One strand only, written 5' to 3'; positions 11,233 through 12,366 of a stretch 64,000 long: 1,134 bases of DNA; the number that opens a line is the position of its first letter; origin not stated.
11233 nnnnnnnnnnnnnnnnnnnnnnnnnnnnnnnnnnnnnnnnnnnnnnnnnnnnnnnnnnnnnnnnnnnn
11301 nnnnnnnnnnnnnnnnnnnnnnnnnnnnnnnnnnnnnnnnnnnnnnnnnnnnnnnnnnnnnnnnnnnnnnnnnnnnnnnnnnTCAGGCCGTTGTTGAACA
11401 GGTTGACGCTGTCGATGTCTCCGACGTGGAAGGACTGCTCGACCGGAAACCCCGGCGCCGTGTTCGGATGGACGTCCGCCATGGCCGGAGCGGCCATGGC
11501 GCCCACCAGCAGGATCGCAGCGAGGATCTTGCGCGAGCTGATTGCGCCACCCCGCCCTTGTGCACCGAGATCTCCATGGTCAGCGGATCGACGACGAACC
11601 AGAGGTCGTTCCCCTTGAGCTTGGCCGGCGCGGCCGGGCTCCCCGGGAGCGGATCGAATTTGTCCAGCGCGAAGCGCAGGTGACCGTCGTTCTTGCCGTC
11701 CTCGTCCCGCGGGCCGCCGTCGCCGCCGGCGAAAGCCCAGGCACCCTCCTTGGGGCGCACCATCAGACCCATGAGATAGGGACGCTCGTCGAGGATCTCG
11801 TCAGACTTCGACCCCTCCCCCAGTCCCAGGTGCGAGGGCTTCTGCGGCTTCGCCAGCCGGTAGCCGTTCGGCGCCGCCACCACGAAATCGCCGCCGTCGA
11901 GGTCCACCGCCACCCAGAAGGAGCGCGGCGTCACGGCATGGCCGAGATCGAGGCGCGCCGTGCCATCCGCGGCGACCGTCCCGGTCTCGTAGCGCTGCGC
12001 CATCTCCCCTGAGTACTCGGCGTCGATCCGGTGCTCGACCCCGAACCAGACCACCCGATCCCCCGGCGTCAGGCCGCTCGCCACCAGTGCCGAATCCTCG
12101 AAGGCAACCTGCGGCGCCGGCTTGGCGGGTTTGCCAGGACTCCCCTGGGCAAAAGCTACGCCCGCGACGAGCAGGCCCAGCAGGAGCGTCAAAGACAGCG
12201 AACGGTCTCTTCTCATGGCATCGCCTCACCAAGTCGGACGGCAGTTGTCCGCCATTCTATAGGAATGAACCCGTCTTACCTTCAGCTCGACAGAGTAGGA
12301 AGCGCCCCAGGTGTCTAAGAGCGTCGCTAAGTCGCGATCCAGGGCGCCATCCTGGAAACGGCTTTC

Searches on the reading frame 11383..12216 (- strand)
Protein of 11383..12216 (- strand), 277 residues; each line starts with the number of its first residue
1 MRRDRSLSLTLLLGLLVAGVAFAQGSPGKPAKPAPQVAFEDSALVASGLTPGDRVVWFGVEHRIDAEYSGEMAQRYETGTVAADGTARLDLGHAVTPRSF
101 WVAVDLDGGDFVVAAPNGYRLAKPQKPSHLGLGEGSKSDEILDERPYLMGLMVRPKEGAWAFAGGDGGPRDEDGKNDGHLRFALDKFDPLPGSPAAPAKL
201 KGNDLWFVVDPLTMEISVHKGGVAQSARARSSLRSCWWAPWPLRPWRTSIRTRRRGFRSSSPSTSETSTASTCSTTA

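Call 12: search_protein_families(library=pfam, proteins=[window:11383-12216:-], max_evalue=0.01)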
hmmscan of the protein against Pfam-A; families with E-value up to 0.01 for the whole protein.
window:11383-12216:- (277 aa): 0 families

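Call 58: search_solved_structures(query=A3, max_evalue=10)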
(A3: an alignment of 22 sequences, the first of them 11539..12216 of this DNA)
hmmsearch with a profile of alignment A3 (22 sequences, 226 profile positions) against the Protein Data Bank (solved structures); distinct sequences matched with E-value up to 10: 7.
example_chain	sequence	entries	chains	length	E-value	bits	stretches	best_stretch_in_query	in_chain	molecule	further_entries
5gnl_A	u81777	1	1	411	0.034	16.5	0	31-66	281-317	Vitamin D(3) 25-hydroxylase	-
3vrm_A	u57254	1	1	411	0.034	16.5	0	31-66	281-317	Vitamin D(3) 25-hydroxylase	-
3a4g_A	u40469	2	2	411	0.034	16.5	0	31-66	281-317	Vitamin D hydroxylase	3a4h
5gnm_A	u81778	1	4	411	0.035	16.5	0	31-66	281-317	Vitamin D(3) 25-hydroxylase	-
3a4z_A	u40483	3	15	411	0.037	16.4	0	31-66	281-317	Vitamin D hydroxylase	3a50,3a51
6vfq_A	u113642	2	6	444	0.87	11.9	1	31-69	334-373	Protocadherin-10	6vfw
1u9d_A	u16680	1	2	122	1.2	11.5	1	23-76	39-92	hypothetical protein VC0714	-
